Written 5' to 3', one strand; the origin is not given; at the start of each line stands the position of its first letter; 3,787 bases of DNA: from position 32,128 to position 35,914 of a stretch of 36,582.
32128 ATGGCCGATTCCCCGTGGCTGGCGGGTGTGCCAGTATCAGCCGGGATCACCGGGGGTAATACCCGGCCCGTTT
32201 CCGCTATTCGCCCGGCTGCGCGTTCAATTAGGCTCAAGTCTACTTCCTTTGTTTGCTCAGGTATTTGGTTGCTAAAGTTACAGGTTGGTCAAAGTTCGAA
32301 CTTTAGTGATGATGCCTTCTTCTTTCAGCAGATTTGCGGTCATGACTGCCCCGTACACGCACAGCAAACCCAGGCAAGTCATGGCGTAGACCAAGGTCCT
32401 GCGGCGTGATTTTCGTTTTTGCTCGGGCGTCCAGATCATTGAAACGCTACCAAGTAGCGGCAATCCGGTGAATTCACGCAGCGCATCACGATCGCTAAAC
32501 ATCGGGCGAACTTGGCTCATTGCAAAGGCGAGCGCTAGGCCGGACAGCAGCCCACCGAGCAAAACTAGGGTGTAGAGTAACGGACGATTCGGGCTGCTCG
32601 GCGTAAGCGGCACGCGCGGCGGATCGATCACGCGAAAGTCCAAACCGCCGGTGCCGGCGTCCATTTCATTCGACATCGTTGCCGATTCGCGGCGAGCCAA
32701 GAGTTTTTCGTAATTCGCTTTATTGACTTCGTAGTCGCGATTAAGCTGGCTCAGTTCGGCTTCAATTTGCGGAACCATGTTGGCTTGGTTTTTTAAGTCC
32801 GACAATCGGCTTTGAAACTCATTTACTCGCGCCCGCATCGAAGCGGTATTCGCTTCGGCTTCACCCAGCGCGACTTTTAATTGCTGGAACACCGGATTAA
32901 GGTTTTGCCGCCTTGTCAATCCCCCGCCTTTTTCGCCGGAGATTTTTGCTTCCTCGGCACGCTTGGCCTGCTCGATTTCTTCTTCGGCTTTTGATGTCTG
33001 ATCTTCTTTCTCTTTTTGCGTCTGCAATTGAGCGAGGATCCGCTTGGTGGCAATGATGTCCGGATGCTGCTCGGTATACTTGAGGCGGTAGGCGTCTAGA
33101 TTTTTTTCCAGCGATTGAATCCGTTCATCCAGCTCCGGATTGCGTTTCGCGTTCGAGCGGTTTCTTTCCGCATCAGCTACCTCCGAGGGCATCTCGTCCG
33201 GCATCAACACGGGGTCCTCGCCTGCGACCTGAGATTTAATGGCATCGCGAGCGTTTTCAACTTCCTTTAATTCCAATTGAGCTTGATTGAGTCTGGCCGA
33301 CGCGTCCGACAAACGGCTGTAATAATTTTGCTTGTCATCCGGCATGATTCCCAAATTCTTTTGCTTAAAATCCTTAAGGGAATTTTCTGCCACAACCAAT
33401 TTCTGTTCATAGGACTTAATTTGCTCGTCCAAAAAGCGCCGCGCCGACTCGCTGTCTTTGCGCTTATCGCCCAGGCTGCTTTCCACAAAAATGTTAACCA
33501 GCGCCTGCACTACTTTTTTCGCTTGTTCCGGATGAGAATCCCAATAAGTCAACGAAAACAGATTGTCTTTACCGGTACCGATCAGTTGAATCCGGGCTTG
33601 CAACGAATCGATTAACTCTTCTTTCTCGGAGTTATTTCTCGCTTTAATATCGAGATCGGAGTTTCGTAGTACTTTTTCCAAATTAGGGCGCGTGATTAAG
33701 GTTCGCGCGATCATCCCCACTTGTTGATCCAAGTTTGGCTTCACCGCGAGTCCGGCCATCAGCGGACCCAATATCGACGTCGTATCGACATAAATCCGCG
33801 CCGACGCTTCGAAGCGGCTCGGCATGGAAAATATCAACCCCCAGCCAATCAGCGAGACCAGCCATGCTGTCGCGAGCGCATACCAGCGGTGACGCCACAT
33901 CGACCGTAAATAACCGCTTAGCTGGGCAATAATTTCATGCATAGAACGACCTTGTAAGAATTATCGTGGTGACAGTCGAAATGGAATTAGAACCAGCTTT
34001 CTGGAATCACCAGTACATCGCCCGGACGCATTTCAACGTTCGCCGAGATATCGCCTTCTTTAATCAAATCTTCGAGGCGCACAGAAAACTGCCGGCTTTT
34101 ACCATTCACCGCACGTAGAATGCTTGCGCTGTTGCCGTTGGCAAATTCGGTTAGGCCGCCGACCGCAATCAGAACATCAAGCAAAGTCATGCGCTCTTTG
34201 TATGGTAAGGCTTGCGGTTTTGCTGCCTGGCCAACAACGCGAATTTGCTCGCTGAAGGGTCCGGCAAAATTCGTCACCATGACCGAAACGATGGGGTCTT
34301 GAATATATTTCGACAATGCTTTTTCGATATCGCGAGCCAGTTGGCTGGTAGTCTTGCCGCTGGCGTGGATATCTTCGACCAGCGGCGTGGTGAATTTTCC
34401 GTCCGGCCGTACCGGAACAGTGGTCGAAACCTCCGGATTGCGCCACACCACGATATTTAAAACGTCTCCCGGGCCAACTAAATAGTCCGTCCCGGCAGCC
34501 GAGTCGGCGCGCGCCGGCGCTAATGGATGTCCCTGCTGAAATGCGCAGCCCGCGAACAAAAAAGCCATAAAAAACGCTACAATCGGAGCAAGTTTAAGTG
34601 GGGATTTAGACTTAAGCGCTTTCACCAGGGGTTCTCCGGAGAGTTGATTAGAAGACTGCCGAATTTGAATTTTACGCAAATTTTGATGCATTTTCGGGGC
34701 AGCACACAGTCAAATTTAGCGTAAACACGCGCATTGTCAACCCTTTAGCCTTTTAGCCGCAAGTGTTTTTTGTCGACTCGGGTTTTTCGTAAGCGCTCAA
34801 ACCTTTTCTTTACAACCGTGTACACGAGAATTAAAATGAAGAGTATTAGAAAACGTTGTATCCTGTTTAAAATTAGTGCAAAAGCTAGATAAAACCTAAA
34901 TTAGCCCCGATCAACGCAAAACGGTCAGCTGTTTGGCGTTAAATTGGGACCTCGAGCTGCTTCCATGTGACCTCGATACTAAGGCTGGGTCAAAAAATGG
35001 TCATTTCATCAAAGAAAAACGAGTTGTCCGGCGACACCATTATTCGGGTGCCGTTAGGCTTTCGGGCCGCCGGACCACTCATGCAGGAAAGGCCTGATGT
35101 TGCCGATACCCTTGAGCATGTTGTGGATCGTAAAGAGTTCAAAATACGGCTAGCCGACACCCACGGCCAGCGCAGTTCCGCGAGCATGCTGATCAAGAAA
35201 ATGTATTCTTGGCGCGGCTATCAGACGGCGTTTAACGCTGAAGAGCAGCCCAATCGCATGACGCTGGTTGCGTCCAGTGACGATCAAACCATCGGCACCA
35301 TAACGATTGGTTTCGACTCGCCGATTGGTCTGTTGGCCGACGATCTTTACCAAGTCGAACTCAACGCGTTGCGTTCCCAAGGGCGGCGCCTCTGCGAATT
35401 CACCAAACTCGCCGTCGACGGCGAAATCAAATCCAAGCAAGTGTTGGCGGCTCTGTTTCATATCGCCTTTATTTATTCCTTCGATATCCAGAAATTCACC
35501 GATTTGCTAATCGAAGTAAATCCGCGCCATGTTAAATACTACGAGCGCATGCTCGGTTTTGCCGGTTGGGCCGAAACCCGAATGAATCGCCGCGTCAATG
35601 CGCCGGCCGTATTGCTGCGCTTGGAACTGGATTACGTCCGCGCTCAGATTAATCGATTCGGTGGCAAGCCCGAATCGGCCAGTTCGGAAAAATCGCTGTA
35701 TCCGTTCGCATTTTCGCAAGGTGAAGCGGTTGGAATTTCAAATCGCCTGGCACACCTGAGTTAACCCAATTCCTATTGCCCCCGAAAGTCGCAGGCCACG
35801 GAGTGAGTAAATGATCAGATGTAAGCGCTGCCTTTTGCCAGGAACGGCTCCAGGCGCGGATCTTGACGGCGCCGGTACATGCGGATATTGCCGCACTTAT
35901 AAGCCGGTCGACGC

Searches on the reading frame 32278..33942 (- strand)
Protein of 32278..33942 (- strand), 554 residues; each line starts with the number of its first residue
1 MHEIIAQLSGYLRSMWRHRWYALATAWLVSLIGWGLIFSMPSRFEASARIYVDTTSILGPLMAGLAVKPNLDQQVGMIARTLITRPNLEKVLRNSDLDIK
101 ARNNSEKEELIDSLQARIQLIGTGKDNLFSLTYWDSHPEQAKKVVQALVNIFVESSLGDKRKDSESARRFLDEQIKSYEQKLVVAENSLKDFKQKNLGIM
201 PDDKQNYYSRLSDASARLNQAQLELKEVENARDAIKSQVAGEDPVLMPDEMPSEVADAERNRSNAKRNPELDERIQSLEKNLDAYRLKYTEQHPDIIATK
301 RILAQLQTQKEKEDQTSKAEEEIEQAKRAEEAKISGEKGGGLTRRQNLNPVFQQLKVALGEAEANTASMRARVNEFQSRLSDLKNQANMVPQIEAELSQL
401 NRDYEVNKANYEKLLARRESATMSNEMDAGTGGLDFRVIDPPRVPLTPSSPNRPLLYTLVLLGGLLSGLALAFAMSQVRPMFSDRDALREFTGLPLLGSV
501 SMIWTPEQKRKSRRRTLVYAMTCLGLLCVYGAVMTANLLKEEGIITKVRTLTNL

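Call 5: search_protein_families(library=ncbifam, proteins=[window:32278-33942:-], max_evalue=0.00001)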
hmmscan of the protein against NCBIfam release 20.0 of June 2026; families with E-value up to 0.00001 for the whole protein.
window:32278-33942:- (554 aa): 4 families
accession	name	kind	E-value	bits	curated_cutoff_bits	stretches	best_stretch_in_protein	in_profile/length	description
TIGR03007.1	pepcterm_ChnLen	equivalog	1.1e-188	627.5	278.85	1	7-537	2-497/498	XrtA system polysaccharide chain length determinant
TIGR03017.1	EpsF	equivalog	3e-13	49.3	422.75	1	360-501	307-444/444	chain length determinant protein EpsF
NF008568.0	PRK11519.1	equivalog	3.8e-12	45.2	1068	1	108-229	208-329/720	tyrosine-protein kinase Wzc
TIGR01005.1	eps_transp_fam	subfamily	5.5e-10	38.1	411.7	1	362-505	350-482/754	exopolysaccharide transport protein family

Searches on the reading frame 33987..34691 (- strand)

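Call 6: search_protein_families(library=ncbifam, proteins=[window:33987-34691:-], max_evalue=0.00001)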
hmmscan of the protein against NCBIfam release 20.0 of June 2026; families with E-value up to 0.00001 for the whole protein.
window:33987-34691:- (234 aa): 4 families
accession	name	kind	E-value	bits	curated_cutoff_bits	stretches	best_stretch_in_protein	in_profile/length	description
TIGR03027.2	pepcterm_export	equivalog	4.9e-73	244.4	180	1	69-234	2-169/169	XrtA/PEP-CTERM system exopolysaccharide export protein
NF041843.1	EpsY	equivalog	5e-28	97.7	320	1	65-229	48-210/211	exopolysaccharide export protein EpsY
NF011658.0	PRK15078.1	subfamily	1.4e-23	83.3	333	1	68-230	83-250/380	polysaccharide export protein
TIGR03028.1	EpsE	equivalog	5.5e-23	81.5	262.65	1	69-229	1-159/239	polysaccharide export protein EpsE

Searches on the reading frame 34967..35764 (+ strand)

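Call 6: search_protein_families(library=ncbifam, proteins=[window:34967-35764:+], max_evalue=0.00001)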
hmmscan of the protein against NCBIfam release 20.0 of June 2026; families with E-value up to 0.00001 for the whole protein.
window:34967-35764:+ (265 aa): 1 family
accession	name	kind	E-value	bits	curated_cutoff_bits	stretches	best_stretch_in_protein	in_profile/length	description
NF011425.0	PRK14852.1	equivalog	3.1e-16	58.5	1337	1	98-229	76-207/989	hypothetical protein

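Call 76: search_protein_families(library=pfam, proteins=[window:34967-35764:+], max_evalue=0.01)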
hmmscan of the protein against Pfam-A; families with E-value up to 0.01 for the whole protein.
window:34967-35764:+ (265 aa): 1 family
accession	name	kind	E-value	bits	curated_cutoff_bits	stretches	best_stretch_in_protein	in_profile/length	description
PF21926.2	FeeM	-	3.6e-52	176.7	27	1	72-220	2-158/158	N-acyl amino acid synthase FeeM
